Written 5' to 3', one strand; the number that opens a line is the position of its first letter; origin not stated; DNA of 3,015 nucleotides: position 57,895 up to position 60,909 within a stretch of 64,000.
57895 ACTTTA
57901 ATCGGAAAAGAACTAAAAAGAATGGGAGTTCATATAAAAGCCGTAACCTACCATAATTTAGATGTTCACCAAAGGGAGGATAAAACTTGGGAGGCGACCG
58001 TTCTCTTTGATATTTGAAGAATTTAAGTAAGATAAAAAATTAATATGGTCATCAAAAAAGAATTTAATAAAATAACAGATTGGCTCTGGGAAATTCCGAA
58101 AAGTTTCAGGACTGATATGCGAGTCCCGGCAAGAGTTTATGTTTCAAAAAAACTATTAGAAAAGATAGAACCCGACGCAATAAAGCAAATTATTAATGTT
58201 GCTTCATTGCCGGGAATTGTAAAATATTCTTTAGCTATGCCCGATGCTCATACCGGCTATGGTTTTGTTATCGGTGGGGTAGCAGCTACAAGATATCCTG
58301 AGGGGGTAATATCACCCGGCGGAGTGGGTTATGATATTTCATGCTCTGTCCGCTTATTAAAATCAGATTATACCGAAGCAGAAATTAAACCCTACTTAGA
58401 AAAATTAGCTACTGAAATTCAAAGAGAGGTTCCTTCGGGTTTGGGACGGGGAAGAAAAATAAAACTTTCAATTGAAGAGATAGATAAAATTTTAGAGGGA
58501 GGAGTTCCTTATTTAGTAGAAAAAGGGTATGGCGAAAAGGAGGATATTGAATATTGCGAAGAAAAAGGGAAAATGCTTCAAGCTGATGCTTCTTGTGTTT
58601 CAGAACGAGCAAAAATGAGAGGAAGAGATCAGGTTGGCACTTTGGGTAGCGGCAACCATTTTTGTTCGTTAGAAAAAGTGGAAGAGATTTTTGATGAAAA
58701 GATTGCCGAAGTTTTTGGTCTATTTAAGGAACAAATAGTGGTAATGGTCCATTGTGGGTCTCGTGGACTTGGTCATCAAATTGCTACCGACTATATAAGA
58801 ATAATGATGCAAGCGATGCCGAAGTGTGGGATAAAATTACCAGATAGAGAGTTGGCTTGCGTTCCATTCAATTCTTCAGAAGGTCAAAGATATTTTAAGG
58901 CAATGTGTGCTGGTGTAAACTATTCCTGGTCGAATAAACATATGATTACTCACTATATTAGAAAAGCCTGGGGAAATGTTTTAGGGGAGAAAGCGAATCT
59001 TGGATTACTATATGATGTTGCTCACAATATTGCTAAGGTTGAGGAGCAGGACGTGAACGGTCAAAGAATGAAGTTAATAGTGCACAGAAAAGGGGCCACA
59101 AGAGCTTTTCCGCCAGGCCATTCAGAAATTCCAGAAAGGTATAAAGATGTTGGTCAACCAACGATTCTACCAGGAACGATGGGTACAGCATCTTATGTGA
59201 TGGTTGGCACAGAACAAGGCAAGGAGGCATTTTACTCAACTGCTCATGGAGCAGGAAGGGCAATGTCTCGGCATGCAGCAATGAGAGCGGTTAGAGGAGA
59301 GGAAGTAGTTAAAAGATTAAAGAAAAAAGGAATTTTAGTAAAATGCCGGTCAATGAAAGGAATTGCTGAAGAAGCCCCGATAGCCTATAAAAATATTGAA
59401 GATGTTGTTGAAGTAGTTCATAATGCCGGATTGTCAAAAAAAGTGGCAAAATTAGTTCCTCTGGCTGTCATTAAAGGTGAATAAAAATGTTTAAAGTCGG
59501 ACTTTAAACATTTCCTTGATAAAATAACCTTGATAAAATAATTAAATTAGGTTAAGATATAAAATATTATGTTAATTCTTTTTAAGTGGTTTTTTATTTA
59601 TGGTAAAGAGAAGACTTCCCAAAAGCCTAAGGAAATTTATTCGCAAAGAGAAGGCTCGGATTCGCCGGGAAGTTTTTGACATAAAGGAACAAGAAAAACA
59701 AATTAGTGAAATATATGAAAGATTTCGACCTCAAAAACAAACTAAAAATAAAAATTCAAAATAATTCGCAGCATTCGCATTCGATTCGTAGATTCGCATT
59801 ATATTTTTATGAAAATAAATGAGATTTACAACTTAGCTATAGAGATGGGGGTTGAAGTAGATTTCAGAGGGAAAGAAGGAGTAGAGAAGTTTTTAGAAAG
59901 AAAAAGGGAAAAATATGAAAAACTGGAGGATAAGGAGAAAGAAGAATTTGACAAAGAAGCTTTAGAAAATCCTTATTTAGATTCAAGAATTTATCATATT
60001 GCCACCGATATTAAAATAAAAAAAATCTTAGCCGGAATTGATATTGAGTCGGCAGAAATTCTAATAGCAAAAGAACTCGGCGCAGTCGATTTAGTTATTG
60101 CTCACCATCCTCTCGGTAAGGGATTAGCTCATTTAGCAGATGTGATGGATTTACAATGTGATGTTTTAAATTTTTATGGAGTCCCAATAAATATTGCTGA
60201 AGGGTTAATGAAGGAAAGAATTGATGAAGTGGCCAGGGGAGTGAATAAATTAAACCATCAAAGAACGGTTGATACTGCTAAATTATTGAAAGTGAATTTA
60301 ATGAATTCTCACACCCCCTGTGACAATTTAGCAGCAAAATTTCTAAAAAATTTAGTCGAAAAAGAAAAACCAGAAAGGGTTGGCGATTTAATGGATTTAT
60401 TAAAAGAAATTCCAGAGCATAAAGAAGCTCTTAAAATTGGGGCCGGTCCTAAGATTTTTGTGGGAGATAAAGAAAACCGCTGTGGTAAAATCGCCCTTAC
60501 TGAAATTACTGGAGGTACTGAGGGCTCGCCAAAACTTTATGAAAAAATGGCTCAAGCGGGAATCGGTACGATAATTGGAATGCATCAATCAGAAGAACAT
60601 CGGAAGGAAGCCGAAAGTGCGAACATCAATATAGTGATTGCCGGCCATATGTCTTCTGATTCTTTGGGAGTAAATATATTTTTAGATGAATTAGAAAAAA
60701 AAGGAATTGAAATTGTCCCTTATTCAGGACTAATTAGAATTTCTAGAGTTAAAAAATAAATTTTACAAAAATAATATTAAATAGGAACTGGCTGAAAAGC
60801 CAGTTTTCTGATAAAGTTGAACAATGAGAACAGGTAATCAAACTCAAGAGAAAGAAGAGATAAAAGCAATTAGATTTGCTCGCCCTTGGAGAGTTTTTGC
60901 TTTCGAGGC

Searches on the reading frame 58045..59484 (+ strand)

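Call 77: search_protein_families(library=pfam, proteins=[window:58045-59484:+], max_evalue=0.00001)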
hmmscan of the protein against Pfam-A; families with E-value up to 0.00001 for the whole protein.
window:58045-59484:+ (479 aa): 1 family
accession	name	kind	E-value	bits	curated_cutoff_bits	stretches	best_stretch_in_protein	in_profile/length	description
PF01139.22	RtcB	-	9.3e-169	562.6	27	1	48-478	1-426/426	tRNA-splicing ligase RtcB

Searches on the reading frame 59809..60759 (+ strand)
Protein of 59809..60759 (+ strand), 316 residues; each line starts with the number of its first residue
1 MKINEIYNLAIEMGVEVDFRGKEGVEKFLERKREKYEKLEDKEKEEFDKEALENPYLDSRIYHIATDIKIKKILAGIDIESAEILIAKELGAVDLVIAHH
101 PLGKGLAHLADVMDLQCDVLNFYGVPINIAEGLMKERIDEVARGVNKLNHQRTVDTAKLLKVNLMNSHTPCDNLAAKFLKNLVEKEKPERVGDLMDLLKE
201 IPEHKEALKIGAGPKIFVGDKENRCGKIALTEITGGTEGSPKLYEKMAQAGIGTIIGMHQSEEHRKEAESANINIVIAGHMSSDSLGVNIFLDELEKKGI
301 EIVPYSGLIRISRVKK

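Call 77: search_protein_families(library=pfam, proteins=[window:59809-60759:+], max_evalue=0.00001)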
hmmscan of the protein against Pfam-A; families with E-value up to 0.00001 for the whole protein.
window:59809-60759:+ (316 aa): 1 family
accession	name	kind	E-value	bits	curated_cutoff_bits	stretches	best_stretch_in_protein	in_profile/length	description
PF01784.24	DUF34_NIF3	-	6.2e-08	33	23.4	0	185-298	129-238/256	Duf34/NIF3 (NGG1p interacting factor 3)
